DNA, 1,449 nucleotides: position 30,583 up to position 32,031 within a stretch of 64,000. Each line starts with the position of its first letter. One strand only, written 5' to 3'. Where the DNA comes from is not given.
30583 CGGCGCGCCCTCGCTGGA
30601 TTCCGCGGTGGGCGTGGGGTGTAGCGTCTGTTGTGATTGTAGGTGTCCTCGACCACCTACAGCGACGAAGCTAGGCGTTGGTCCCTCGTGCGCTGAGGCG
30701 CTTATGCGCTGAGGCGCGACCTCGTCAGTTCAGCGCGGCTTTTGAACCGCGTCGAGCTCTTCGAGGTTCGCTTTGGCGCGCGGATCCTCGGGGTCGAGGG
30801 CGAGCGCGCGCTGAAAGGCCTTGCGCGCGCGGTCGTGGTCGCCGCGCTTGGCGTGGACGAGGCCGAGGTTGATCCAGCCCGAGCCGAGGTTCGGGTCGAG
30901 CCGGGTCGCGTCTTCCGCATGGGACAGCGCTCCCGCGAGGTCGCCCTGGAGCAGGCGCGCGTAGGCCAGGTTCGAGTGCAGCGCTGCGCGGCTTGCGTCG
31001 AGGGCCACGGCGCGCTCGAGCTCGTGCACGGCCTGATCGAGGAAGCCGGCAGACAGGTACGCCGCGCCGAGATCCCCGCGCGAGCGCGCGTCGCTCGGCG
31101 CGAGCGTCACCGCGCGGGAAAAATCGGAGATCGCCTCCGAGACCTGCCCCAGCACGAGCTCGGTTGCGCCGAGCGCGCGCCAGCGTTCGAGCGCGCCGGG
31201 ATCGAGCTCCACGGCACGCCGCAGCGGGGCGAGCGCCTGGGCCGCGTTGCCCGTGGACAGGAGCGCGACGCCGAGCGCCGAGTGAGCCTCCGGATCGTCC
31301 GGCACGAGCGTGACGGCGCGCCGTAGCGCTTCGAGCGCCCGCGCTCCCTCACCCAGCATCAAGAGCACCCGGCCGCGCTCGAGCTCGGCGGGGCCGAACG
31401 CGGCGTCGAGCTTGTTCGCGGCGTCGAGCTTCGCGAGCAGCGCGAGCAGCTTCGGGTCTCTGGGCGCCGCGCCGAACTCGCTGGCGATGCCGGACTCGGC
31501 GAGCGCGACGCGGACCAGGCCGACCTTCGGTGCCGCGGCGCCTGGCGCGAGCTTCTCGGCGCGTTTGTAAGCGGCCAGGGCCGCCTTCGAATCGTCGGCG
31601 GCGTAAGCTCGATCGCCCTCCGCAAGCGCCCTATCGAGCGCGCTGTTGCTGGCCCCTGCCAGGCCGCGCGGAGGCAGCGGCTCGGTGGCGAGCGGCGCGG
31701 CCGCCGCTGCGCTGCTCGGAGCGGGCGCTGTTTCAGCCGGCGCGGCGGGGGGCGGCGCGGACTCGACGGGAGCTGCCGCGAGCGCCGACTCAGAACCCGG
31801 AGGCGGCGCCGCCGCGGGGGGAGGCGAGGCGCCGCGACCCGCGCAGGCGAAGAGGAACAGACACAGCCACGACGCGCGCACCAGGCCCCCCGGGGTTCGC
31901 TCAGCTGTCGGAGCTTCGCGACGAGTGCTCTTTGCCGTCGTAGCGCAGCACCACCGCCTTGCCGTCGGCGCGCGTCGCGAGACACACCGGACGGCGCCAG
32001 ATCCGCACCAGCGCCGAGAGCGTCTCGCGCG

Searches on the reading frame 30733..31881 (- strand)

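Call 7: search_protein_families(library=pfam, proteins=[window:30733-31881:-], max_evalue=1)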
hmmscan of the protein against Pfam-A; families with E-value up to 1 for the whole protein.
window:30733-31881:- (383 aa): 23 families
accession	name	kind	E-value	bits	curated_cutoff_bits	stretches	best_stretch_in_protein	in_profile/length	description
PF07719.23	TPR_2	-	5.3e-35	117.1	27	6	335-366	3-34/34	Tetratricopeptide repeat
PF00515.34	TPR_1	-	2.7e-32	109.7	27.8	5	335-366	3-34/34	Tetratricopeptide repeat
PF13414.12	TPR_11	-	2.1e-30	104.6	26.8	5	170-211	1-42/42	TPR repeat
PF13432.12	TPR_16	-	2.3e-25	89.1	32.7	3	167-230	1-64/65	Tetratricopeptide repeat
PF13428.12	TPR_14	-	6.9e-25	85.4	23.5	6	335-372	3-40/44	Tetratricopeptide repeat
PF14559.12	TPR_19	-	3e-21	75.9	25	4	173-237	1-64/68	Tetratricopeptide repeat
PF13181.12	TPR_8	-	2.7e-20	71.2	25.7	2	336-366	4-34/34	Tetratricopeptide repeat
PF23914.1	TPR_CcmH_CycH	-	5.7e-19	68.9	42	3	329-373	46-90/158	Cytochrome c-type biogenesis protein H TPR domain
PF13431.12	TPR_17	-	7.7e-18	63.7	24.4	2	323-353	3-33/34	Tetratricopeptide repeat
PF13424.12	TPR_12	-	4.5e-16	59.3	30.1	4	298-364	2-76/77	Tetratricopeptide repeat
PF13371.12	TPR_9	-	1.3e-15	57.6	35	4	313-371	9-67/73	Tetratricopeptide repeat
PF13174.12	TPR_6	-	7.1e-09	36.2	26.3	1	338-365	5-32/33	Tetratricopeptide repeat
PF13429.12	TPR_15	-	2.4e-07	30.9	26.2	3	175-286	158-269/280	Tetratricopeptide repeat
PF13176.12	TPR_7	-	2.5e-06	27.6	27.9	1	336-367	2-35/36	Tetratricopeptide repeat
PF07721.20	TPR_4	-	3.1e-06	27.7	27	3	299-323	1-25/26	Tetratricopeptide repeat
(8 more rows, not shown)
